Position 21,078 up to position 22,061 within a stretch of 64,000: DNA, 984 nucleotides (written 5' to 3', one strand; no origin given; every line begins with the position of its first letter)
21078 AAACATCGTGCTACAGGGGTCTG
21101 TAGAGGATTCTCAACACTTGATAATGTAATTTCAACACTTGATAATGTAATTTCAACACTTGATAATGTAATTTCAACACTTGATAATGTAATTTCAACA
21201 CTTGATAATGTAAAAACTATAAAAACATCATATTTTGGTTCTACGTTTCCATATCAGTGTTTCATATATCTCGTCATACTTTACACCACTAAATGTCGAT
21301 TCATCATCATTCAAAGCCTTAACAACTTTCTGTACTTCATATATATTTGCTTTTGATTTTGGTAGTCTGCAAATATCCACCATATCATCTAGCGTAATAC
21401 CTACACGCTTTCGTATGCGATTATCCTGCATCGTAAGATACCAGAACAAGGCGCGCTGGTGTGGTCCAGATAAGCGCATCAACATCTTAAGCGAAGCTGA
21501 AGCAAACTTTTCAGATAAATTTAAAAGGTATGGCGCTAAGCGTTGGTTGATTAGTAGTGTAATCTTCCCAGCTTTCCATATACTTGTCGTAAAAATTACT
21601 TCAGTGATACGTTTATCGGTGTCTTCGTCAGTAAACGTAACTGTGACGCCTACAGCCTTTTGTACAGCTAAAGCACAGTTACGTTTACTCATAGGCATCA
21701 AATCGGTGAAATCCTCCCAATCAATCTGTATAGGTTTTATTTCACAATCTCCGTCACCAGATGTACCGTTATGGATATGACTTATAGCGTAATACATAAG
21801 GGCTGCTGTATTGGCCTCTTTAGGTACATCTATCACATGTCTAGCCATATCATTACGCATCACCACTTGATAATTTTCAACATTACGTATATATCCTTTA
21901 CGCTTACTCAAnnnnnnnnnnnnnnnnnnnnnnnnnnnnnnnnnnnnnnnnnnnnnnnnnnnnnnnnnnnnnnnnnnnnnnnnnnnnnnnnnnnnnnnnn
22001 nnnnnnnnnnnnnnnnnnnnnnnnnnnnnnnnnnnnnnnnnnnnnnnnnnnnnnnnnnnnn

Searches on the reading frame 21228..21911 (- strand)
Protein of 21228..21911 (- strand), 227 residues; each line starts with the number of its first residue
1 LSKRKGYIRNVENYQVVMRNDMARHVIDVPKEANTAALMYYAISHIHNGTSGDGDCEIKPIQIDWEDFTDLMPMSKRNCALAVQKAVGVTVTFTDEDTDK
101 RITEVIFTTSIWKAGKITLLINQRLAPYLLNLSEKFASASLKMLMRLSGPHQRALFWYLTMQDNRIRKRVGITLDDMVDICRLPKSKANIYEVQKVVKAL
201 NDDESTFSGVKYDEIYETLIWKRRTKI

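Call 6: search_protein_families(library=pfam, proteins=[window:21228-21911:-], max_evalue=0.1)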
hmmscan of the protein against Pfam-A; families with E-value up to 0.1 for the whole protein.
window:21228-21911:- (227 aa): 2 families
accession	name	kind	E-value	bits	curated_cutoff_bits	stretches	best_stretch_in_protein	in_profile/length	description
PF01051.27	Rep3_N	-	4.1e-11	43.9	22.4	1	16-156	2-137/141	Initiator Replication protein, WH1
PF16153.10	DUF4861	-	0.017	14.5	22.3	1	59-122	12-75/380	Domain of unknown function (DUF4861)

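Call 7: search_protein_families(library=phrogs, proteins=[window:21228-21911:-], max_evalue=0.01)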
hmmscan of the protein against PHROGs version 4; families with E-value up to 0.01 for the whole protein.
window:21228-21911:- (227 aa): 1 family
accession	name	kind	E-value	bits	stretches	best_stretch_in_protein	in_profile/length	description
phrog_4402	-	DNA, RNA and nucleotide metabolism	2e-10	41.1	1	38-197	47-212/592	replication initiation protein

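Call 12: search_dna_similar(query=window:21228-21911:-, collection=phages, mode=protein, max_rows=40, max_evalue=0.001)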
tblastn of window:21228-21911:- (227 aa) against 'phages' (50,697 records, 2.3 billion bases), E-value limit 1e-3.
No match.

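Call 13: search_solved_structures(query=window:21228-21911:-, max_evalue=1, show_alignments=2)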
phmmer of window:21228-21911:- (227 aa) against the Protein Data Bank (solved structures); distinct sequences matched with E-value up to 1: 1.
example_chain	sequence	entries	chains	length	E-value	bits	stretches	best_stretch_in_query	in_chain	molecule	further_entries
38ep_C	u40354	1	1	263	0.69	12.9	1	14-188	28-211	Replication initiation protein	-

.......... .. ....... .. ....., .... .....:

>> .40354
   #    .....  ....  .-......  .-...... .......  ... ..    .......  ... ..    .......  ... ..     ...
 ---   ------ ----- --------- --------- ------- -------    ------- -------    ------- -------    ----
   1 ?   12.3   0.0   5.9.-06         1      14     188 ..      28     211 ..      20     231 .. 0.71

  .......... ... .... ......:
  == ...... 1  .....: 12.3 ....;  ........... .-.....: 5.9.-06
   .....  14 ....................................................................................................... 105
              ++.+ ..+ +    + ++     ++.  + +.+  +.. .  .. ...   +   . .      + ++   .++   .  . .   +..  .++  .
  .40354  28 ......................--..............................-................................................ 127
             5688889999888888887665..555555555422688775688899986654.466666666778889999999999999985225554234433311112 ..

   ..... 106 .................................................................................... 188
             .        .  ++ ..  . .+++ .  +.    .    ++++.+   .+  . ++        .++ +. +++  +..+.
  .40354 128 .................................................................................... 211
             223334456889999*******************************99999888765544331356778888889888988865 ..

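Call 14: find_related_loci(query=window:21228-21911:-, collection=viral_contigs, flank=4000)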
Query window:21228-21911:- (227 aa) in viral_contigs; peptide patterns used: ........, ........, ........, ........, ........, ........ (x = any residue, [..] = any of these).
10 stretches matched a pattern, but none encodes a relative of the query by tblastn (E <= 1e-3).

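Call 15: find_homologous_proteins(query=window:21228-21911:-, max_evalue=0.001)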
Query window:21228-21911:- (227 aa): 1 proteins with E <= 0.001 among 100 candidates.
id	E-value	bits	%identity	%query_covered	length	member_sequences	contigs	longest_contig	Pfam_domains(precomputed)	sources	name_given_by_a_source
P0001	1.1e-147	507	100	100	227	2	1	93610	PF01051.28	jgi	-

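Call 17: find_encoding_contigs(protein=P0001, flank=10000, max_places=6)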
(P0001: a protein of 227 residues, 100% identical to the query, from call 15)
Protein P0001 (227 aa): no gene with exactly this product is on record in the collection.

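Call 23: search_protein_representatives(protein=window:21228-21911:-)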
Query: 227 residues. Proteins with E-value up to 0.001 (for the whole library): 13; up to 1e-10: 6; up to 1e-30: 3. The best 13 are listed.
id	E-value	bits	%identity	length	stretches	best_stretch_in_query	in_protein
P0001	3.5e-148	507.3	100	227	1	1-227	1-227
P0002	1.3e-59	217.9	54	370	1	12-222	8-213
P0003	6.5e-38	147.0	41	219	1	9-224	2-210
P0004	1.4e-15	74.0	29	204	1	18-226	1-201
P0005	8.7e-12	61.6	31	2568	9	86-149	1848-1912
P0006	2.7e-11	60.0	25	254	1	6-205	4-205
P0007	3.1e-05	40.2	27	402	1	52-202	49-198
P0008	1.3e-04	38.1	39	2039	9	83-139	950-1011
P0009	1.4e-04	38.1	25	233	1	5-224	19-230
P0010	2.0e-04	37.5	37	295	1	105-190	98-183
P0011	2.0e-04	37.5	26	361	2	14-162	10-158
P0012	6.7e-04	35.8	35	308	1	82-164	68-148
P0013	9.1e-04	35.4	26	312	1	27-187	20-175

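Call 24: find_encoding_contigs(protein=P0002, flank=6000, max_places=4)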
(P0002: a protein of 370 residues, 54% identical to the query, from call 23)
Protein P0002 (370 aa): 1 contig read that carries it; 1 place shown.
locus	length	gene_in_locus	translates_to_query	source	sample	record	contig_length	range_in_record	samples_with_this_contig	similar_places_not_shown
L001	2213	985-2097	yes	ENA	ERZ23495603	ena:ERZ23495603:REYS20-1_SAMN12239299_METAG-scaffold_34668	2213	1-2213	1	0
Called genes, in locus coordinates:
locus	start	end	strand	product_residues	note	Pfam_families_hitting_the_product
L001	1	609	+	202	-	?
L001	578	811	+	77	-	-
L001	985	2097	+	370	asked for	PF01051:Rep3_N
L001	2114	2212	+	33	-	?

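Call 25: find_encoding_contigs(protein=P0003, flank=6000, max_places=4)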
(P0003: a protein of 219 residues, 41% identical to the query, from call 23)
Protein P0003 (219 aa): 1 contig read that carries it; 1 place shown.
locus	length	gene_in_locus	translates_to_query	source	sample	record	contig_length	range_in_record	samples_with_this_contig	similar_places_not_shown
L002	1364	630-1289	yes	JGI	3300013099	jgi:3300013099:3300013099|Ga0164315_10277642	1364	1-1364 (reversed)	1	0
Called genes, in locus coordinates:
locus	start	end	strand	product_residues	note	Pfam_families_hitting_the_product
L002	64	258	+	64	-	-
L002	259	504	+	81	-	-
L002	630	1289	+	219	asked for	PF01051:Rep3_N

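Call 29: find_encoding_contigs(protein=P0004, flank=6000, max_places=4)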
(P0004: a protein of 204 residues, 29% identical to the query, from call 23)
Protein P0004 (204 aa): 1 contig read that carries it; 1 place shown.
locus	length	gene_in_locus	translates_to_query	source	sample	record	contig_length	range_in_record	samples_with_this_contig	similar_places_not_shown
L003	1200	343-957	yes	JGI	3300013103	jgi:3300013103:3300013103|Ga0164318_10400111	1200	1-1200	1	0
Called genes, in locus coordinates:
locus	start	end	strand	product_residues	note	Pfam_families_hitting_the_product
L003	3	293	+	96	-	?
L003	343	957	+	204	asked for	PF01051:Rep3_N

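Call 30: find_encoding_contigs(protein=P0006, flank=6000, max_places=4)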
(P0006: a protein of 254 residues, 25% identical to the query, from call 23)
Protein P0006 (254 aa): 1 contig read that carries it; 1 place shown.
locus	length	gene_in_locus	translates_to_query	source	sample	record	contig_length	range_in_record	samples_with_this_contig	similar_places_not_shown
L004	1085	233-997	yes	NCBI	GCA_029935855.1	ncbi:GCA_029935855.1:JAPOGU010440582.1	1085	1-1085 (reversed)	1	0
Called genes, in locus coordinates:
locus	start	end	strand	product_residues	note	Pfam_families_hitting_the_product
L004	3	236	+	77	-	?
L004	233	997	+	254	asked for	PF01051:Rep3_N (faint)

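Call 31: find_encoding_contigs(protein=P0009, flank=6000, max_places=4)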
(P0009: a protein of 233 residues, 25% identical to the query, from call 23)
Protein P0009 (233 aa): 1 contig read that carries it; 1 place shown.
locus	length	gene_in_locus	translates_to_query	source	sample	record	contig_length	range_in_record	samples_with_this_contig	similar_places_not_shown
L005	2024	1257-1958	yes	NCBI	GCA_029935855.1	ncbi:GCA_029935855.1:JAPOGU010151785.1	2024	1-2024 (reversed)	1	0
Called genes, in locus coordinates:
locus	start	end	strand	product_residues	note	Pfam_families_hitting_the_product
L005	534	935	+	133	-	-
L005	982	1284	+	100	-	-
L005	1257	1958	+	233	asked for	PF01051:Rep3_N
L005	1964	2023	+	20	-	?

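Call 47: find_related_loci(query=A1, collection=viral_contigs, flank=3000)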
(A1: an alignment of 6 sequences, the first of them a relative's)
Query A1 (227 aa) in viral_contigs; peptide patterns used: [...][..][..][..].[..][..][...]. (x = any residue, [..] = any of these).
56 stretches matched a pattern, but none encodes a relative of the query by tblastn (E <= 1e-3).

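Call 49: find_related_loci(query=A1, collection=metagenome_contigs, flank=6000)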
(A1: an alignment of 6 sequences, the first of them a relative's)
Query A1 (227 aa) in metagenome_contigs; peptide patterns used: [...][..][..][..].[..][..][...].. (x = any residue, [..] = any of these).
47 stretches matched a pattern; 2 encode a relative of the query (tblastn E <= 1e-3); 2 distinct loci.
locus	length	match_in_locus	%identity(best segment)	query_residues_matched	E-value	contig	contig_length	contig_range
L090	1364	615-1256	40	3-223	5e-49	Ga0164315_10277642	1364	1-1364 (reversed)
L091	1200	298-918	29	3-210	1e-24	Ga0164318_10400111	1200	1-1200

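Call 50: find_encoding_contigs(protein=P0007, flank=5000, max_places=3)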
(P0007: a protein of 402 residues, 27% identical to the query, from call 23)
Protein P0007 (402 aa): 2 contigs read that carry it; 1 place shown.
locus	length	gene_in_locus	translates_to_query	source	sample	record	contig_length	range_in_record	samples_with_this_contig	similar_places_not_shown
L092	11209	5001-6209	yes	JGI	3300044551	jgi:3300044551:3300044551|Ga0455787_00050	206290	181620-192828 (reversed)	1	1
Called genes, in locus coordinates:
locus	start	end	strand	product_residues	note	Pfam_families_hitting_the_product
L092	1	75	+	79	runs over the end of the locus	-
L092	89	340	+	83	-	-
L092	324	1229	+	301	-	-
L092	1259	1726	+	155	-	-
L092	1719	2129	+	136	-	-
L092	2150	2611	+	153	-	-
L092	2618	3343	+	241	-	PF00149:Metallophos, PF12850:Metallophos_2 (weak)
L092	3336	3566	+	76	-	-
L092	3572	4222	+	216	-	-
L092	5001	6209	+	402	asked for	PF01051:Rep3_N, PF21205:Rep3_C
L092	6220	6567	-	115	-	PF02334:RTP, PF03551:PadR (weak)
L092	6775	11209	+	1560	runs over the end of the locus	PF04471:Mrr_cat (weak), PF13156:Mrr_cat_2, PF00270:DEAD (weak), PF04851:ResIII, PF00271:Helicase_C, PF22240:ISP_coupler, PF18135:Type_ISP_C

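Call 51: find_encoding_contigs(protein=P0011, flank=5000, max_places=3)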
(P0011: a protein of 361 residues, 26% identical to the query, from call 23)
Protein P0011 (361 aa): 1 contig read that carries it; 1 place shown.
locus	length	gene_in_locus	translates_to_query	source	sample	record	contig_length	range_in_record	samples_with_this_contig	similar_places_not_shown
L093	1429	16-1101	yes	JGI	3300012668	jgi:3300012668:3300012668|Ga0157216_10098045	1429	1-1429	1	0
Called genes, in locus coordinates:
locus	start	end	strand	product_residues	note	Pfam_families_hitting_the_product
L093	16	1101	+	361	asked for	PF01051:Rep3_N, PF21205:Rep3_C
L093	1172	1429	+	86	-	?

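Call 52: find_encoding_contigs(protein=P0013, flank=5000, max_places=3)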
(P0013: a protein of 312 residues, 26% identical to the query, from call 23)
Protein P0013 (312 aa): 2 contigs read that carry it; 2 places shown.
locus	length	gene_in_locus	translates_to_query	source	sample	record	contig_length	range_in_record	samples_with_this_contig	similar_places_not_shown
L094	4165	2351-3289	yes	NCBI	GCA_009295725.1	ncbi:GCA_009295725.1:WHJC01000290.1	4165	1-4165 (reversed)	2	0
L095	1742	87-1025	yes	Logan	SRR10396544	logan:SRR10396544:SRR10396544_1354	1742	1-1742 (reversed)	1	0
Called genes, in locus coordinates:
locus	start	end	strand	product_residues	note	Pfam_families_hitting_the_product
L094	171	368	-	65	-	-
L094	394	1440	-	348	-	PF01446:Rep_1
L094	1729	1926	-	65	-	-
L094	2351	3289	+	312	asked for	PF01051:Rep3_N, PF21205:Rep3_C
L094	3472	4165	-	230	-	?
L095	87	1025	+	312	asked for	PF01051:Rep3_N, PF21205:Rep3_C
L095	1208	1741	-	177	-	?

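Call 59: search_dna_similar(query=window:21228-21911:-, collection=plasmids, mode=protein, max_rows=15, max_evalue=1)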
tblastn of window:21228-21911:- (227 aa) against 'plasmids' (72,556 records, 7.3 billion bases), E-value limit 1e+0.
Records with a match: 30; places in all: 30; records where one place covers at least 80% of the query: 1.
Best place of each record, by identity: <60% 30.
By first word of the organism name: Enterococcus 14; Clostridium 6; Hymenobacter 2; Lactococcus 1; Planococcus 1; Campylobacter 1; Sporosarcina 1; Candidatus 1; Salinibacter 1; Nitratiruptor 1; and 1 more.
By predicted mobility (MOB-suite, as given by PLSDB): non-mobilizable 27; mobilizable 3.
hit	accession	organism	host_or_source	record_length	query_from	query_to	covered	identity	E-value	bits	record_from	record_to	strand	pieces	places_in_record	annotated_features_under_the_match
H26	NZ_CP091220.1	Enterococcus faecium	Homo sapiens,whole organism,fecal sample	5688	1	172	76%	27.0%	1e-1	40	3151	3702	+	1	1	replication initiation protein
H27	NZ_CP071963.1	Enterococcus faecium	Homo sapiens,blood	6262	1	172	76%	27.0%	1e-1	40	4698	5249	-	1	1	replication initiation protein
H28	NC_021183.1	Clostridium pasteurianum BC1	-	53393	7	192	82%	23.7%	1e-2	44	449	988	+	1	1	replication initiation protein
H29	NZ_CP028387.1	Lactococcus garvieae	bovine,single cell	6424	14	172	70%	27.2%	1e-1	41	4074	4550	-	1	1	replication initiation protein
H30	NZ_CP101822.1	Planococcus maritimus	cell culture,water sediments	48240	8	184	78%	21.7%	1e-1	41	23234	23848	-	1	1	replication initiation protein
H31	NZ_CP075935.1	Clostridium perfringens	feces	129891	9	183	77%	22.0%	8e-1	38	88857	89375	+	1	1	replication initiation protein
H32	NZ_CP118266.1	Clostridium perfringens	sheep,fecal sample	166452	9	183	77%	22.0%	8e-1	38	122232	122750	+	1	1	replication initiation protein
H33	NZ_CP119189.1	Clostridium perfringens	goat,fecal sample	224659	9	183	77%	22.0%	8e-1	38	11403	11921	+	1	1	replication initiation protein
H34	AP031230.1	Enterococcus faecium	-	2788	12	151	62%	24.1%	5e-1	39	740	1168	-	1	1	hypothetical protein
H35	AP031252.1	Enterococcus faecium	-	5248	12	151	62%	24.1%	5e-1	39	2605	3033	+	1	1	hypothetical protein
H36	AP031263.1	Enterococcus faecium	-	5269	12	151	62%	24.1%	5e-1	39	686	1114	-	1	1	hypothetical protein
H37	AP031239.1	Enterococcus faecium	-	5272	12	151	62%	24.1%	5e-1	39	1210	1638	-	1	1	hypothetical protein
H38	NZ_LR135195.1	Enterococcus faecium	-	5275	12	151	62%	24.1%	5e-1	39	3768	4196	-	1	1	replication initiation protein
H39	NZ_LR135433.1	Enterococcus faecium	-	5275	12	151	62%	24.1%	5e-1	39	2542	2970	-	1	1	replication initiation protein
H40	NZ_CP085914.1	Enterococcus faecium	Homo sapiens,cell culture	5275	12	151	62%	24.1%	5e-1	39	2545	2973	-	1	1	replication initiation protein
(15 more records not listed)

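Call 61: predict_structure(alignment_id=A1)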
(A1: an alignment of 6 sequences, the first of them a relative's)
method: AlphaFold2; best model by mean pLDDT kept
length: 227 residues; sequences in the alignment: 6
mean_pLDDT: 71.1   pTM: 0.66
mean pLDDT of the five models: 71.1, 57.8, 53.4, 52.7, 46.9
residues with pLDDT >= 90: 0; 70-90: 149; 50-70: 54; < 50: 24
segments of 3 or more residues with pLDDT < 50: 1-11, 50-54, 165-167, 223-227
pLDDT, mean of each block of 10 residues (from residue 1): 36 69 59 77 71 58 82 84 81 72 82 86 76 70 76 78 56 77 80 83 66 64 43
secondary structure, 60 per line:
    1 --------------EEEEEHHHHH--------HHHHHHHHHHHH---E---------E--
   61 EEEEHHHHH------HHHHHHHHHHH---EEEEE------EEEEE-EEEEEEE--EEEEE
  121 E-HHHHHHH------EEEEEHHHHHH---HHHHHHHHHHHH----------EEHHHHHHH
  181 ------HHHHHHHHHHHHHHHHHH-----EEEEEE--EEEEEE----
elements in order: E15-19 H20-24 H33-44 E61-64 H65-69 H76-86 E90-94 E101-105 E107-113 E116-121 H123-129 E136-140 H141-146 H150-161 H174-180 H187-204 E210-215 E218-223

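Call 64: fold_search(model_id=the predicted structure, library=pdb)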
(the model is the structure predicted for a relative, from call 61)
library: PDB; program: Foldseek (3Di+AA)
matches with E <= 10: 396; with E <= 0.001: 44
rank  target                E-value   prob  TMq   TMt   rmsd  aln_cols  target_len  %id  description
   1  8ac8_C                1.2e-08  1.00  0.64  0.67   4.1       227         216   17  The nucleoprotein complex of Rep protein with DUE ssDNA (released 2023-09-27)
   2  8aan_A                1.4e-08  1.00  0.64  0.63   4.2       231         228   13  The nucleoprotein complex of Rep protein with iteron containing dsDNA and DUE ssDNA. (released 2023-09-27)
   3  8ac8_A                1.7e-08  1.00  0.64  0.66   4.7       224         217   16  The nucleoprotein complex of Rep protein with DUE ssDNA (released 2023-09-27)
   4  2nra_C                2.4e-08  1.00  0.65  0.59   5.5       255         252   13  Crystal structure of Pi initiator protein in complex with iteron DNA (released 2006-11-14)
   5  7rva_C                2.8e-08  1.00  0.65  0.66   4.3       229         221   14  Updated Crystal Structure of Replication Initiator Protein REPE54. (released 2021-09-01)
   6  1rep_C                3.7e-08  1.00  0.65  0.68   4.3       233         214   14  CRYSTAL STRUCTURE OF REPLICATION INITIATOR PROTEIN REPE54 OF MINI-F PLASMID COMPLEXED WITH AN ITERON DNA (released 2000-02-09)
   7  9z55_C                3.9e-08  1.00  0.61  0.63   4.9       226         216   15  Isoreticular co-crystal 1 with asymmetrical expanded duplex (31mer) containing insert sequence CATGAGTCAT (released 2026-02-18)
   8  7sgc_C                4.2e-08  1.00  0.64  0.65   4.4       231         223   14  Replication Initiator Protein REPE54 and cognate DNA sequence with terminal five prime phosphates. (released 2021-10-13)
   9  7ur0_C                6.1e-08  1.00  0.62  0.66   4.6       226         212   15  Isoreticular, interpenetrating co-crystal of Replication Initiator Protein REPE54 and scaffold-insert duplexes (21mer  (released 2023-04-26)
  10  9yzl_C                6.5e-08  1.00  0.63  0.65   4.5       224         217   14  Isoreticular co-crystal of Replication Initiator Protein REPE54 and asymmetrical expanded duplex (31mer) containing th (released 2026-02-18)
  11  9yzf_C                6.5e-08  1.00  0.63  0.65   4.5       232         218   15  Isoreticular co-crystal 1 with asymmetrical expanded duplex (31mer) containing insert sequence AATTAGGCCG (released 2026-02-18)
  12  7soz_C                6.8e-08  1.00  0.66  0.67   4.2       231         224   16  Replication Initiator Protein REPE54 and cognate DNA sequence with terminal three prime phosphates chemically crosslin (released 2021-11-10)
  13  9yzu_C                6.8e-08  1.00  0.64  0.67   4.4       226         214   15  Isoreticular co-crystal 1 with asymmetrical expanded duplex (31mer) containing insert sequence ATGAGTCATA and loaded w (released 2026-02-18)
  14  9yzp_C                6.8e-08  1.00  0.63  0.65   4.4       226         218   14  Isoreticular co-crystal 1 with asymmetrical expanded duplex (31mer) containing insert sequence TGATGAGCAG and loaded w (released 2026-02-18)
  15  9nb0_C                9.0e-08  1.00  0.63  0.66   4.5       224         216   14  Isoreticular, Porous co-crystal of Replication Initiator Protein REPE54 and asymmetrical expanded duplex (31mer) conta (released 2026-02-18)
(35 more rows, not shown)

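Call 76: search_protein_families(library=pfam, proteins=[P0002, P0003, P0004, P0006, P0009, L001:2114-2212:+], max_evalue=0.01)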
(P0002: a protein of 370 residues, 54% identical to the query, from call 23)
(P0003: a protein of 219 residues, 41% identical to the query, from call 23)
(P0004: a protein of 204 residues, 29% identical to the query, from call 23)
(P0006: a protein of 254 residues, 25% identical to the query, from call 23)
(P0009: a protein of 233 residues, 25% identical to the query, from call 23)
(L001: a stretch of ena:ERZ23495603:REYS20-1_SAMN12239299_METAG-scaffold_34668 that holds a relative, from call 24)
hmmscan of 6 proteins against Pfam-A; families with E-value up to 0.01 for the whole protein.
P0002 (370 aa): 1 family
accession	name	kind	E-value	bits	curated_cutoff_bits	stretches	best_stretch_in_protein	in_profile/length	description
PF01051.27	Rep3_N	-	3.9e-10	40.7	22.4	1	12-138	2-130/141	Initiator Replication protein, WH1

P0003 (219 aa): 1 family
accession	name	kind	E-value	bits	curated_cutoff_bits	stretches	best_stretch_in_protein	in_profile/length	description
PF01051.27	Rep3_N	-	4.4e-12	47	22.4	1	9-137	2-130/141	Initiator Replication protein, WH1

P0004 (204 aa): 1 family
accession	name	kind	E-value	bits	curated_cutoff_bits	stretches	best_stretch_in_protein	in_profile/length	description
PF01051.27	Rep3_N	-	2e-14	54.6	22.4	1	21-139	22-140/141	Initiator Replication protein, WH1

P0006 (254 aa): 1 family
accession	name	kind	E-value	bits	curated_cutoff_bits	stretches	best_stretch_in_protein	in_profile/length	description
PF01051.27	Rep3_N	-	2.3e-06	28.5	22.4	1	37-149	23-127/141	Initiator Replication protein, WH1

P0009 (233 aa): 1 family
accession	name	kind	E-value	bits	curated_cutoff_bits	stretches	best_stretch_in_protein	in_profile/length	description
PF01051.27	Rep3_N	-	1.1e-11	45.7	22.4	1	52-152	22-127/141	Initiator Replication protein, WH1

L001:2114-2212:+ (33 aa): 1 family
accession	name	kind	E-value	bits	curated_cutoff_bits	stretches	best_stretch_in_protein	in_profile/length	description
PF12674.12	Zn_ribbon_2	-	0.0065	17.6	22.5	1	3-30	24-51/81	Putative zinc ribbon domain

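Call 87: search_dna_similar(query=P0007, collection=phages, mode=protein, max_rows=25, max_evalue=0.001)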
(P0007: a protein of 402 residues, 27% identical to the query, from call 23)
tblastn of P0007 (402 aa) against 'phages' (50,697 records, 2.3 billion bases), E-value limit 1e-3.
Records with a match: 18; places in all: 18; records where one place covers at least 80% of the query: 0.
Best place of each record, by identity: <60% 18.
By first word of the organism name: Acinetobacter 4; Bacteriophage 3; Burkholderia 3; Clostridioides 2; Escherichia 2; Listeria 2; Microcystis 1; Skunavirus 1.
By host as written in the record: - 5; Escherichia coli C600 2; Burkholderia cenocepacia C6433 2; Listeria monocytogenes 2; Acinetobacter baumannii (Acibaumc1) 1; Acinetobacter baumannii (Acibaumc2) 1; Clostridioides difficile Semix9 1; Microcystis wesenbergii 1; and 3 more.
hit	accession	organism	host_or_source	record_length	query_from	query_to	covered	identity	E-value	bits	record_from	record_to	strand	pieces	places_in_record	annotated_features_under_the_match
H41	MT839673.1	Bacteriophage sp.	human fecal samples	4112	18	258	60%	27.5%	8e-15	82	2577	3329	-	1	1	record has no annotation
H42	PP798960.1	Acinetobacter phage AB1I1L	Acinetobacter baumannii (Acibaumc1)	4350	19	238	55%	27.9%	1e-12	75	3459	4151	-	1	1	record has no annotation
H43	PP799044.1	Acinetobacter phage AB2I3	Acinetobacter baumannii (Acibaumc2)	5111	19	238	55%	27.9%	1e-12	75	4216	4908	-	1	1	DNA replication protein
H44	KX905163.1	Clostridioides phage phiSemix9P1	Clostridioides difficile Semix9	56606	17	238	55%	26.0%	3e-6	55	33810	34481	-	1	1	RepB family protein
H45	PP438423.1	Microcystis phage Mwe-JY31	Microcystis wesenbergii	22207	26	229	51%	27.9%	1e-10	69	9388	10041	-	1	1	hypothetical protein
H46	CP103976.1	Clostridioides phage HGP05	Clostridioides difficile HGP05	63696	17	238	55%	25.6%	1e-5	54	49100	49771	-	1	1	record has no annotation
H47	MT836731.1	Bacteriophage sp.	human fecal samples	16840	14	234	55%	25.3%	1e-10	69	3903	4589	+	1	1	record has no annotation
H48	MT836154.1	Bacteriophage sp.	human fecal samples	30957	14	234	55%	24.9%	5e-10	67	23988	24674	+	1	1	record has no annotation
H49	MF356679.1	Escherichia phage D6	Escherichia coli C600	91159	2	231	57%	23.5%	4e-8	62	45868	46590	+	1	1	hypothetical protein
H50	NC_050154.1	Escherichia phage D6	Escherichia coli C600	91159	2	231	57%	23.5%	4e-8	62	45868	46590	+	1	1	replication initiation protein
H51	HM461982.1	Burkholderia phage KS14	Burkholderia cenocepacia C6433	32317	14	234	55%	23.1%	1e-9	66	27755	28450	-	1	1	37: gp37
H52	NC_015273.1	Burkholderia phage KS14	Burkholderia cenocepacia C6433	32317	14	234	55%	23.1%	1e-9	66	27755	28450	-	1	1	37: replication initiation protein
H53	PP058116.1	Burkholderia phage vB_BceM_CEP1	Burkholderia sp.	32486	14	234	55%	23.1%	1e-9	66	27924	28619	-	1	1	replication initiation protein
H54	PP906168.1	Skunavirus sv66901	Lactococcus cremoris 3107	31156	103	234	33%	31.3%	4e-11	71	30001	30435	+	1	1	RepB family plasmid replication initiator protein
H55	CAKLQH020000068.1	Acinetobacter phage MD-2021a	not known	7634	105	232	32%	31.3%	9e-10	67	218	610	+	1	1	rep2: Putative replication protein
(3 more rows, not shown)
